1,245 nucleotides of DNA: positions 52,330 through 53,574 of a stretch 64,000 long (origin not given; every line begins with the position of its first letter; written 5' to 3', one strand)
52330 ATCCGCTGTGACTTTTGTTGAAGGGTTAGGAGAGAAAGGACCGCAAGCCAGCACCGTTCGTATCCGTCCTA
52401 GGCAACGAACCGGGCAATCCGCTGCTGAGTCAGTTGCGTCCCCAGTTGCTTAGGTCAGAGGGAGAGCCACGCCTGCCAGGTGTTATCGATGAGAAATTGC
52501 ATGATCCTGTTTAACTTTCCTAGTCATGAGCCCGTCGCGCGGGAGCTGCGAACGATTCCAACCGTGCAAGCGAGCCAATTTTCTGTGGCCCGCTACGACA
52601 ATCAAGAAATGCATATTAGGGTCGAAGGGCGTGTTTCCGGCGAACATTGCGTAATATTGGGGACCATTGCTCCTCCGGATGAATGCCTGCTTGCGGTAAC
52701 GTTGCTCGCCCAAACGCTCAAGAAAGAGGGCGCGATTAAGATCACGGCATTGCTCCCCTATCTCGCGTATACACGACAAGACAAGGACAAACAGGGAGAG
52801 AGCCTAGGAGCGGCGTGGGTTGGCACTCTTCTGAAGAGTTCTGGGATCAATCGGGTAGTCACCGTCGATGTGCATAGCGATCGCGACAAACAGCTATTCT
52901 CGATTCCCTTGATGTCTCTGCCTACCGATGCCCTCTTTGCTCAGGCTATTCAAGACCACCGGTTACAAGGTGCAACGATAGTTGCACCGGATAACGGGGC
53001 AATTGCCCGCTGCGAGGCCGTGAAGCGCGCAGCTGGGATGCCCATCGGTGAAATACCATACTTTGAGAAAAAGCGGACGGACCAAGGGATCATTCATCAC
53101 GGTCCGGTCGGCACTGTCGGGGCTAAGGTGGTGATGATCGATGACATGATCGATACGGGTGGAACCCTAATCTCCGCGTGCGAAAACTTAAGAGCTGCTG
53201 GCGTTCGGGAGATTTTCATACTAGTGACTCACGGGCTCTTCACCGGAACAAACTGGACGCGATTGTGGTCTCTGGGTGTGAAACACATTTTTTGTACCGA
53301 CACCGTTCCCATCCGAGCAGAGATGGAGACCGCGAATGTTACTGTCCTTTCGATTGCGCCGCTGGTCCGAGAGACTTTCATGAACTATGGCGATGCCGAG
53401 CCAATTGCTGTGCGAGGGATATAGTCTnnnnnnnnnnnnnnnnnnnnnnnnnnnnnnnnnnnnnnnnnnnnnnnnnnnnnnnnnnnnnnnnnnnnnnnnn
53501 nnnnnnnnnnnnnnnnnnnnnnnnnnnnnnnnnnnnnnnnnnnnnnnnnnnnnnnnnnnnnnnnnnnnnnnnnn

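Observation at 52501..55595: Translationally coupled prs-like / RtcA / CapA-like operon: a ribose-phosphate or RNA-end chemistry module I cannot assign to a known pathway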

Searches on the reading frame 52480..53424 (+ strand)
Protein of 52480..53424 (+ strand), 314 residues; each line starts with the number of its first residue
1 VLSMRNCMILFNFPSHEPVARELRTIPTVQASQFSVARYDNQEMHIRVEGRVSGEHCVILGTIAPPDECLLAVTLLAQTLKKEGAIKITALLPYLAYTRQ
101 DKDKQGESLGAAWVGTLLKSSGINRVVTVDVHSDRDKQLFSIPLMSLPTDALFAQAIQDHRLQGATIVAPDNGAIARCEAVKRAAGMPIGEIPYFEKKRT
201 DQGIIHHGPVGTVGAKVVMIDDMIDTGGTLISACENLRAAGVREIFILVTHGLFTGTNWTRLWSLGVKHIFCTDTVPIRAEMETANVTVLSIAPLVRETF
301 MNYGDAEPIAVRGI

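Call 3: search_protein_families(library=pfam, proteins=[window:52480-53424:+], max_evalue=0.01)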
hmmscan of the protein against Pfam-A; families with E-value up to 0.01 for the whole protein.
window:52480-53424:+ (314 aa): 4 families
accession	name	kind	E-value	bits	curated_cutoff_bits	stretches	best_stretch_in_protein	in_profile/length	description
PF13793.12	Pribosyltran_N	-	2.1e-18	66.7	25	1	8-122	1-117/117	N-terminal domain of ribose phosphate pyrophosphokinase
PF14572.12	Pribosyl_synth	-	7.2e-15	55.8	27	1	210-299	78-169/184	Phosphoribosyl synthetase-associated domain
PF00156.33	Pribosyltran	-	2.7e-10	40.2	26.3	1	138-250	4-123/158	Phosphoribosyl transferase domain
PF14681.12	UPRTase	-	0.00045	20.2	27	1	187-251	91-157/206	Uracil phosphoribosyltransferase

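Call 4: search_protein_families(library=ncbifam, proteins=[window:52480-53424:+], max_evalue=0.01)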
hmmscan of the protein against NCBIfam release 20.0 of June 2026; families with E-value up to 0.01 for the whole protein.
window:52480-53424:+ (314 aa): 22 families
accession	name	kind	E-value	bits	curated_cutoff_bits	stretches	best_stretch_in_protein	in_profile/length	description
TIGR01251.1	ribP_PPkin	subfamily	6.9e-66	222.3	113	1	9-303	2-298/309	ribose-phosphate diphosphokinase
NF002320.0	PRK01259.1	subfamily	9.7e-54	182.9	297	1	5-307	4-308/316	ribose-phosphate diphosphokinase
NF002844.0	PRK03092.1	equivalog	1.1e-51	176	438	1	7-300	11-309/326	ribose-phosphate diphosphokinase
NF002095.0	PRK00934.1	equivalog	2.7e-49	167.9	296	1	21-278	14-269/287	ribose-phosphate diphosphokinase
NF005537.0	PRK07199.1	subfamily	2.5e-45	154.9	322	1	8-278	3-275/301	ribose-phosphate diphosphokinase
NF002618.0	PRK02269.1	equivalog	1.6e-41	143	460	1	8-309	6-312/321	ribose-phosphate diphosphokinase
NF002686.0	PRK02458.1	equivalog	4.3e-41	141.4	506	1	6-309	8-312/323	ribose-phosphate diphosphokinase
NF002758.0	PRK02812.1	equivalog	6.2e-41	140.6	518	1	10-301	24-317/330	ribose-phosphate pyrophosphokinase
NF001815.0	PRK00553.1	equivalog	3.1e-37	128.5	484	1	29-307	31-315/332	ribose-phosphate pyrophosphokinase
NF003428.0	PRK04923.1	equivalog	3.8e-33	115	536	1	8-302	7-306/319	ribose-phosphate diphosphokinase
NF005299.0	PRK06827.1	subfamily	7.1e-26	90.8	327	1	67-256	106-307/383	phosphoribosylpyrophosphate synthetase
TIGR00336.1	pyrE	equivalog_domain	1.8e-06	27.9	106.8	1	149-253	41-149/173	orotate phosphoribosyltransferase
NF002635.0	PRK02304.1-4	subfamily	3e-05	23.7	146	1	214-249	115-152/188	adenine phosphoribosyltransferase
TIGR01367.1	pyrE_Therm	equivalog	8.7e-05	22.2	150.25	1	110-243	10-134/187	orotate phosphoribosyltransferase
NF040646.1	HPT_Archaea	equivalog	0.00012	21.7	200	1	214-251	114-153/184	hypoxanthine/guanine phosphoribosyltransferase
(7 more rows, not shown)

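Call 8: find_homologous_proteins(query=window:52480-53424:+, max_evalue=1e-10)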
Query window:52480-53424:+ (314 aa): 2449 proteins with E <= 1e-10 among 4733 candidates; the best 120 are listed.
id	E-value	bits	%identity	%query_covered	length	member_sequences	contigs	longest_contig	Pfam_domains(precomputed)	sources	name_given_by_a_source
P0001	2.5e-200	682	99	98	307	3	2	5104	PF00156.34,PF14572.13,PF13793.13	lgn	-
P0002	5.5e-150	517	76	96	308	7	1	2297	PF00156.34,PF14572.13,PF13793.13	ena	-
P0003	3.5e-148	511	74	96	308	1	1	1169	PF00156.34,PF14572.13,PF13793.13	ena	-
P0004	6.6e-147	507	73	97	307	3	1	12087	PF00156.34,PF14572.13,PF13793.13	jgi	jgi:ribose-phosphate pyrophosphokinase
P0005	6.6e-147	507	75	96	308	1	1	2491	PF00156.34,PF14572.13,PF13793.13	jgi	jgi:ribose-phosphate pyrophosphokinase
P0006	8.7e-147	506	72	98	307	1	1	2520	PF00156.34,PF14572.13,PF13793.13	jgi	jgi:ribose-phosphate pyrophosphokinase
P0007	2.2e-145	502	71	97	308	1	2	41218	PF00156.34,PF14572.13,PF13793.13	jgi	jgi:ribose-phosphate pyrophosphokinase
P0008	2.3e-145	502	75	96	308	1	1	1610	PF00156.34,PF14572.13,PF13793.13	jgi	jgi:ribose-phosphate pyrophosphokinase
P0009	3.7e-145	501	73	96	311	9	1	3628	PF00156.34,PF14572.13,PF13793.13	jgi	jgi:ribose-phosphate pyrophosphokinase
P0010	5.5e-145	500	70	97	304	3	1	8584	PF00156.34,PF14572.13,PF13793.13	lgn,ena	-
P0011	2.8e-144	498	72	97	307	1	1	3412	PF00156.34,PF14572.13,PF13793.13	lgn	-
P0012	2.7e-143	495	73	96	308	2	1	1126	PF00156.34,PF14572.13,PF13793.13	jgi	-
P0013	3.9e-143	494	70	97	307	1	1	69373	PF00156.34,PF14572.13,PF13793.13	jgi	jgi:ribose-phosphate pyrophosphokinase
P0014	7.2e-143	493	70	97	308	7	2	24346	PF00156.34,PF14572.13,PF13793.13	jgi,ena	jgi:ribose-phosphate pyrophosphokinase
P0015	1.6e-142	492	71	97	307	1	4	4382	PF00156.34,PF14572.13,PF13793.13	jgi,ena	-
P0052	3.5e-136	471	67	95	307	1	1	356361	PF00156.34,PF14572.13,PF13793.13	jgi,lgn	jgi:ribose-phosphate pyrophosphokinase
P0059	1.2e-135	470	69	94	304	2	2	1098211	PF00156.34,PF14572.13,PF13793.13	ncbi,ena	-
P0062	1.7e-135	469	71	93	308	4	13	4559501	PF00156.34,PF14572.13,PF13793.13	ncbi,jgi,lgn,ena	jgi:ribose-phosphate pyrophosphokinase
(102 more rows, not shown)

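Call 9: find_encoding_contigs(protein=P0062, flank=8000, max_places=4)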
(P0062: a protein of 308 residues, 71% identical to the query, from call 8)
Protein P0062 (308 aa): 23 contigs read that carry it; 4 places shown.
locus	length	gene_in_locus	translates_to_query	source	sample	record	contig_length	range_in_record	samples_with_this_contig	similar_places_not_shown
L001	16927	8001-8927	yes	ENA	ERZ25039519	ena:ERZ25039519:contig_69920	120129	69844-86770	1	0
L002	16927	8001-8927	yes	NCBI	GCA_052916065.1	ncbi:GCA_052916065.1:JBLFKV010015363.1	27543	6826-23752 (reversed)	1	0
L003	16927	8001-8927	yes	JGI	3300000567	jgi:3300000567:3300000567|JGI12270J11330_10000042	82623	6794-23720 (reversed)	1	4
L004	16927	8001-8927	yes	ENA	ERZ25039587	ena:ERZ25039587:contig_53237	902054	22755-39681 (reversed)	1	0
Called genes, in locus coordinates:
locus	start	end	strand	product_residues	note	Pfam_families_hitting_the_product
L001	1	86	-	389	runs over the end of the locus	PF00364:Biotin_lipoyl, PF25997:BSH_YhbJ (weak), PF02817:E3_binding, PF00198:2-oxoacid_dh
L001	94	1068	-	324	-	PF02779:Transket_pyr, PF02780:Transketolase_C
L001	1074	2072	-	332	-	PF00676:E1_dh, PF02775:TPP_enzyme_C (weak)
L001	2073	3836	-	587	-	PF00501:AMP-binding, PF13193:AMP-binding_C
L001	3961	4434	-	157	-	PF02566:OsmC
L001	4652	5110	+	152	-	PF01161:PBP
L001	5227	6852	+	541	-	PF00118:Cpn60_TCP1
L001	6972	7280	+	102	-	-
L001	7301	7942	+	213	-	PF02482:Ribosomal_S30AE (weak), PF00313:CSD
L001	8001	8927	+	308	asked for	PF13793:Pribosyltran_N, PF00156:Pribosyltran, PF14572:Pribosyl_synth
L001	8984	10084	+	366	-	PF09587:PGA_cap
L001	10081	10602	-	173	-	-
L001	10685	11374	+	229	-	PF00156:Pribosyltran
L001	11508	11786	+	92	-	PF01527:HTH_Tnp_1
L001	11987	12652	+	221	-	PF00665:rve, PF13683:rve_3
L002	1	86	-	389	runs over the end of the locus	PF00364:Biotin_lipoyl, PF25997:BSH_YhbJ (weak), PF02817:E3_binding, PF00198:2-oxoacid_dh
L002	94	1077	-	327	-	PF02779:Transket_pyr, PF02780:Transketolase_C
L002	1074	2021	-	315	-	PF00676:E1_dh, PF02775:TPP_enzyme_C (weak)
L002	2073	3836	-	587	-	PF00501:AMP-binding, PF13193:AMP-binding_C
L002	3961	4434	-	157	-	PF02566:OsmC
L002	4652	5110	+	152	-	PF01161:PBP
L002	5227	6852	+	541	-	PF00118:Cpn60_TCP1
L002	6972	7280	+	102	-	-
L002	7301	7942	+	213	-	PF02482:Ribosomal_S30AE (weak), PF00313:CSD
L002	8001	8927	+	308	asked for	PF13793:Pribosyltran_N, PF00156:Pribosyltran, PF14572:Pribosyl_synth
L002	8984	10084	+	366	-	PF09587:PGA_cap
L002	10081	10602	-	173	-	-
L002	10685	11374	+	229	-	PF02875:Mur_ligase_C (faint), PF00156:Pribosyltran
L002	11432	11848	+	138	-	PF01951:Archease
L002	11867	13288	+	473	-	PF01139:RtcB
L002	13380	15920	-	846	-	PF00501:AMP-binding, PF00550:PP-binding, PF01553:Acyltransferase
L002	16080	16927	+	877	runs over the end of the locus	PF20437:LonC_helical, PF13654:AAA_32, PF20436:LonB_AAA-LID, PF05362:Lon_C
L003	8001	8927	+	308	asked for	PF13793:Pribosyltran_N, PF00156:Pribosyltran, PF14572:Pribosyl_synth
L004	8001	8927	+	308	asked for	PF13793:Pribosyltran_N, PF00156:Pribosyltran, PF14572:Pribosyl_synth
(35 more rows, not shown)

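Call 10: find_encoding_contigs(protein=P0059, flank=8000, max_places=2)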
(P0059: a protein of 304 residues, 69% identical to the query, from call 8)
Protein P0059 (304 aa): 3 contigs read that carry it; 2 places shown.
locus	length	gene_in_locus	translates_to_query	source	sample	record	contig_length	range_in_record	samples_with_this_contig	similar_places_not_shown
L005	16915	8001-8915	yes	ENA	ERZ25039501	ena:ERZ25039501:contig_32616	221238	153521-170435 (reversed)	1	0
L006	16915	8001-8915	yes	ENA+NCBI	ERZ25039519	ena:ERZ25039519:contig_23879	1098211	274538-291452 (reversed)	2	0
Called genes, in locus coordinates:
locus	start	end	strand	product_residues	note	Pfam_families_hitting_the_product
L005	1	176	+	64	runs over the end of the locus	-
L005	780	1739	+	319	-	PF04773:FecR (weak)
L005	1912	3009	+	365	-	-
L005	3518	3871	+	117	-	-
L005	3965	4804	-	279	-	-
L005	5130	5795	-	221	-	PF04972:BON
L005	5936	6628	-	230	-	PF04972:BON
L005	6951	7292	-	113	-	PF07238:PilZ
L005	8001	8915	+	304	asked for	PF13793:Pribosyltran_N, PF00156:Pribosyltran, PF14572:Pribosyl_synth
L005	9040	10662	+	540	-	PF00118:Cpn60_TCP1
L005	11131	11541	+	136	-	PF20437:LonC_helical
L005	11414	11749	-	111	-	-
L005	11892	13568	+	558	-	PF13654:AAA_32, PF20436:LonB_AAA-LID, PF05362:Lon_C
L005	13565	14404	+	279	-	PF00582:Usp (faint)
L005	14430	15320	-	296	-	PF01556:DnaJ_C, PF27659:CHP02642 (faint), PF00684:DnaJ_CXXCXGXG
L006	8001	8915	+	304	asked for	PF13793:Pribosyltran_N, PF00156:Pribosyltran, PF14572:Pribosyl_synth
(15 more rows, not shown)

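Call 11: find_encoding_contigs(protein=P0052, flank=8000, max_places=2)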
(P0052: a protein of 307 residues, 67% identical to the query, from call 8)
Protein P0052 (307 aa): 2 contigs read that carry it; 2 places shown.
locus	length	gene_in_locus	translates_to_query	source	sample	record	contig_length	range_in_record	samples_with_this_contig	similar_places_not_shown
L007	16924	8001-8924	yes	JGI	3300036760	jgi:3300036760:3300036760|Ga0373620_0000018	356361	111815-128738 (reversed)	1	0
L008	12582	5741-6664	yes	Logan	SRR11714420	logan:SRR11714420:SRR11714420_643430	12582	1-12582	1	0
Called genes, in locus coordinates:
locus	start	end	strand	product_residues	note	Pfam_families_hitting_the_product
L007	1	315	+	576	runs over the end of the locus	PF20142:Scaffold, PF01471:PG_binding_1 (faint), PF03734:YkuD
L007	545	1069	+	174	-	PF11154:DUF2934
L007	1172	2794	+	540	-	PF00118:Cpn60_TCP1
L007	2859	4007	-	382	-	PF02163:Peptidase_M50, PF00571:CBS (weak)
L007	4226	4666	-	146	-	PF00582:Usp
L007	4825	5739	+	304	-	PF00582:Usp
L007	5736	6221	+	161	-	PF00571:CBS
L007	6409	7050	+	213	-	PF02482:Ribosomal_S30AE (weak), PF00313:CSD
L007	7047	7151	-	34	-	-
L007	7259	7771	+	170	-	PF11154:DUF2934, PF00011:HSP20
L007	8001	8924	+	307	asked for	PF13793:Pribosyltran_N, PF00156:Pribosyltran, PF14572:Pribosyl_synth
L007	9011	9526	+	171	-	PF00571:CBS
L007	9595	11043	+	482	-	PF00156:Pribosyltran, PF14681:UPRTase (faint)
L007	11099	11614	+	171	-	PF04073:tRNA_edit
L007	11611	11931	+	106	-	-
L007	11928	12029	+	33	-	-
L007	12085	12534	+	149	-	PF00582:Usp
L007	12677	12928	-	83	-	PF00550:PP-binding (weak)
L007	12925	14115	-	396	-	PF00364:Biotin_lipoyl, PF02817:E3_binding, PF00198:2-oxoacid_dh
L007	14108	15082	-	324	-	PF02779:Transket_pyr, PF02780:Transketolase_C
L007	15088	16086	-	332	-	PF00676:E1_dh, PF02775:TPP_enzyme_C (weak)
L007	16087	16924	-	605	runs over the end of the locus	PF00501:AMP-binding, PF13193:AMP-binding_C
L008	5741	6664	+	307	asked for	PF13793:Pribosyltran_N, PF00156:Pribosyltran, PF14572:Pribosyl_synth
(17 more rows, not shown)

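Call 15: find_related_loci(query=A1, collection=genome_contigs, flank=10000)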
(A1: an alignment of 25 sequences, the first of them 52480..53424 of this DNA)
Query A1 (314 aa) in genome_contigs; peptide patterns used: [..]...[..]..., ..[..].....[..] (x = any residue, [..] = any of these).
600 stretches matched a pattern (row limit reached: there are more); 592 encode a relative of the query (tblastn E <= 1e-3); the best 80 are kept; 80 distinct loci.
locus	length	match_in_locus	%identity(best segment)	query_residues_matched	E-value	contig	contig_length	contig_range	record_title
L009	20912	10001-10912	34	8-302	6e-45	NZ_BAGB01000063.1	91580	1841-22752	Nocardia jiangxiensis NBRC 101359, whole genome shotgun sequence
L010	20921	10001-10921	33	5-302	2e-43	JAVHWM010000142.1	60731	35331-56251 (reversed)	MAG: Mycobacterium sp. isolate BP_240 scaffold_1906905, whole genome shotgun sequence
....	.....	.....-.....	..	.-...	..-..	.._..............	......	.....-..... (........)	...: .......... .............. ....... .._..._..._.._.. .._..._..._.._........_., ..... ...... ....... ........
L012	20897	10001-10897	32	5-298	9e-43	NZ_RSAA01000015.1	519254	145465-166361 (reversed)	Saccharopolyspora rhizosphaerae strain H219 scaffold15_cov25, whole genome shotgun sequence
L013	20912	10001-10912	34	8-302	8e-43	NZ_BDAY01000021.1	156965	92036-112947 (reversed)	Nocardia altamirensis NBRC 108246, whole genome shotgun sequence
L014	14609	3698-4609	34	8-302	1e-42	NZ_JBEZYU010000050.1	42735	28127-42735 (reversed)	Nocardia sp. NPDC024068 NPDC024068_294_C11.ctg-0050, whole genome shotgun sequence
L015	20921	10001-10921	34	5-302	3e-42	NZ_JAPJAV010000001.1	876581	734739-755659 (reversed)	Mycobacterium sp. 663a-19 663a-19_1, whole genome shotgun sequence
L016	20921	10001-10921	34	5-302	2e-42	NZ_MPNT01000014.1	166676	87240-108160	Mycobacterium paraffinicum strain M11 NODE_14_length_166676_cov_8.28324_ID_1784, whole genome shotgun sequence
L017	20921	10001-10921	33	5-302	3e-42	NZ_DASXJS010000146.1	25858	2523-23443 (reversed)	MAG: Actinomycetospora sp. isolate SMAG_U5255 k141_1359077, whole genome shotgun sequence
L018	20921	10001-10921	34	5-302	4e-42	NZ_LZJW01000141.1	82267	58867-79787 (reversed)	Mycobacterium scrofulaceum strain E3039 contig_60, whole genome shotgun sequence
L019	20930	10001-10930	32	2-302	8e-42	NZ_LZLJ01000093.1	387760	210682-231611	Mycobacterium sp. 1274756.6 contig_93, whole genome shotgun sequence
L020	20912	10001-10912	31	8-302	1e-41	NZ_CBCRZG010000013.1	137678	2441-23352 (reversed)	Tsukamurella hominis strain CIP111613T isolate CIP111613T NODE_0013, whole genome shotgun sequence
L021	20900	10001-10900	32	8-302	1e-41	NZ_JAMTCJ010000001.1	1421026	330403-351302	Williamsia maris strain DSM 44693 LX13DRAFT_scaffold00001.1, whole genome shotgun sequence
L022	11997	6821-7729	35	8-302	1e-41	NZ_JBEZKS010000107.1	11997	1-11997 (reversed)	Streptomyces sp. NPDC048383 NPDC048383_59_C8.ctg-0107, whole genome shotgun sequence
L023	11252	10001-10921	33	5-302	3e-41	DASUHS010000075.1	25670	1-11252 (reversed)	MAG TPA_asm: Mycobacterium sp. isolate SMAG_U1440 k141_1330369, whole genome shotgun sequence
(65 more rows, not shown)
